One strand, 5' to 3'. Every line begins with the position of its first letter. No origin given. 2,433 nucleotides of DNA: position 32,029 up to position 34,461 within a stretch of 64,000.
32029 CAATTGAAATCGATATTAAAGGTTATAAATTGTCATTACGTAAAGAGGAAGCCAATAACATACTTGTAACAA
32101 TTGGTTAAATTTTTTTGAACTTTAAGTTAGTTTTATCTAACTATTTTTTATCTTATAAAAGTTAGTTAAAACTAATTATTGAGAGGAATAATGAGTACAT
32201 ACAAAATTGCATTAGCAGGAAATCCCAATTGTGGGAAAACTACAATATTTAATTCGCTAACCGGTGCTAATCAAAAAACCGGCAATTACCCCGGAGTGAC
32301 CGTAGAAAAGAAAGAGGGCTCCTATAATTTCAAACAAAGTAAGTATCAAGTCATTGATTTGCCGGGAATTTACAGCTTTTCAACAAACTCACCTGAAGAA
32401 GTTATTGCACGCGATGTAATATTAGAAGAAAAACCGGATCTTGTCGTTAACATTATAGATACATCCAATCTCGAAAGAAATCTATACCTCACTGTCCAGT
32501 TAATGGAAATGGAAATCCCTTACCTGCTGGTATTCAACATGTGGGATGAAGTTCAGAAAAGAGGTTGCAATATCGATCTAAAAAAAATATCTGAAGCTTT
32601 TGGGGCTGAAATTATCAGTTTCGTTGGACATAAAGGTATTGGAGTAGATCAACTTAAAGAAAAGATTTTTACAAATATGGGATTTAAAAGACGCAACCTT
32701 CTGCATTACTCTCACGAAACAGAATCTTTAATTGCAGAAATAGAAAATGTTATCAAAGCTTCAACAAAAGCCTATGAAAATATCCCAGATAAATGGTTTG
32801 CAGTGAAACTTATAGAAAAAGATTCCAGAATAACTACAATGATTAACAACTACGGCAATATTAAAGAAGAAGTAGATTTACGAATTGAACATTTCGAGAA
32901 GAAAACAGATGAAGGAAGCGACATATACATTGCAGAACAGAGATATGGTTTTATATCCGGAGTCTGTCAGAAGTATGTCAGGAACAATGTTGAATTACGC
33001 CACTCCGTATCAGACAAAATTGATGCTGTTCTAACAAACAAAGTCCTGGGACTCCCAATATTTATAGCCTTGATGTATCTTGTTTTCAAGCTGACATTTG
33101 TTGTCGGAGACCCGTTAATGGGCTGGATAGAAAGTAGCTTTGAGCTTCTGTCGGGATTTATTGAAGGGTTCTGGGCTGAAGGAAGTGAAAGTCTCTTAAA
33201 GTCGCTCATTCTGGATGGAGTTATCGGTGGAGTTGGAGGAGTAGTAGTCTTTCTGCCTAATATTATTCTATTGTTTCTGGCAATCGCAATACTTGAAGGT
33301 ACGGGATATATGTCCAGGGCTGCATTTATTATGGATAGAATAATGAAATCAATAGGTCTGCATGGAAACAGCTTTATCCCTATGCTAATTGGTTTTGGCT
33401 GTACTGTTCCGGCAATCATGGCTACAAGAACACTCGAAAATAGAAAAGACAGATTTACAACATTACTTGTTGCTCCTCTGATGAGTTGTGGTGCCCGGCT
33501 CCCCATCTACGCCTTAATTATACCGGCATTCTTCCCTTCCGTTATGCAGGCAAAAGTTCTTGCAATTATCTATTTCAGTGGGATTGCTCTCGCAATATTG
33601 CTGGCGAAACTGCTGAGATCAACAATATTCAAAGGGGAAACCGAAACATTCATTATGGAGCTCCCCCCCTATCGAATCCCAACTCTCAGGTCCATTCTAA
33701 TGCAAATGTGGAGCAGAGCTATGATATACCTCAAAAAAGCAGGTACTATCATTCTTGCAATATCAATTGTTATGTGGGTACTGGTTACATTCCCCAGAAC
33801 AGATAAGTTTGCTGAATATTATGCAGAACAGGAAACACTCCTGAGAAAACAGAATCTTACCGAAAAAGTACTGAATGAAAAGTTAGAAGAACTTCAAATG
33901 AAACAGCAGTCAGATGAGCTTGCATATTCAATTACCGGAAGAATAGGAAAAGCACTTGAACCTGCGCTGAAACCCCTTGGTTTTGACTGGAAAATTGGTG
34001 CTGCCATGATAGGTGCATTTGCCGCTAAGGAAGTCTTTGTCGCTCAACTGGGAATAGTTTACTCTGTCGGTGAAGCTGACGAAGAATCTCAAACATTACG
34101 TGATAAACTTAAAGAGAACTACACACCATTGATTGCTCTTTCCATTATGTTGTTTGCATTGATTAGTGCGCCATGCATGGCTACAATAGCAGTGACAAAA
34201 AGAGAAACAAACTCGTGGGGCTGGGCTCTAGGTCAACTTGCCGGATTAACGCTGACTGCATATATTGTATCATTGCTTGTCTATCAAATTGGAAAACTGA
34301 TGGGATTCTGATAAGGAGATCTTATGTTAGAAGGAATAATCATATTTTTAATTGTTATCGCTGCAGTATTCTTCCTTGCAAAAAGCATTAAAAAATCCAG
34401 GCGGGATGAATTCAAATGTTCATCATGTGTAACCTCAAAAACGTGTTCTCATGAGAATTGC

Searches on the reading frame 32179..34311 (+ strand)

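Call 86: search_protein_families(library=pfam, proteins=[window:32179-34311:+], max_evalue=0.00001)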
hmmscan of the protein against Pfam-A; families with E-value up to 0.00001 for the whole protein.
window:32179-34311:+ (710 aa): 6 families
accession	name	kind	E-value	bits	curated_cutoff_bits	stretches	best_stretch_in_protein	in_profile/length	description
PF02421.24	FeoB_N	-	2.5e-64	215.9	27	1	9-163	2-156/156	Ferrous iron transport protein B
PF07670.19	Gate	-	4.2e-41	140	29.6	2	356-448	2-101/104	Nucleoside recognition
PF01926.29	MMR_HSR1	-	5.7e-21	75.2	21.9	1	9-120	1-112/113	50S ribosome-binding GTPase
PF07664.17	FeoB_C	-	1.7e-20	72.9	26.6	1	462-513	2-54/54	Ferrous iron transport protein B C terminus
PF17910.6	FeoB_Cyto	-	3.7e-20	72.6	23.4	1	177-267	1-89/90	FeoB cytosolic helical domain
PF09439.16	SRPRB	-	3.1e-06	27.1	25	1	9-78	5-70/178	Signal recognition particle receptor beta subunit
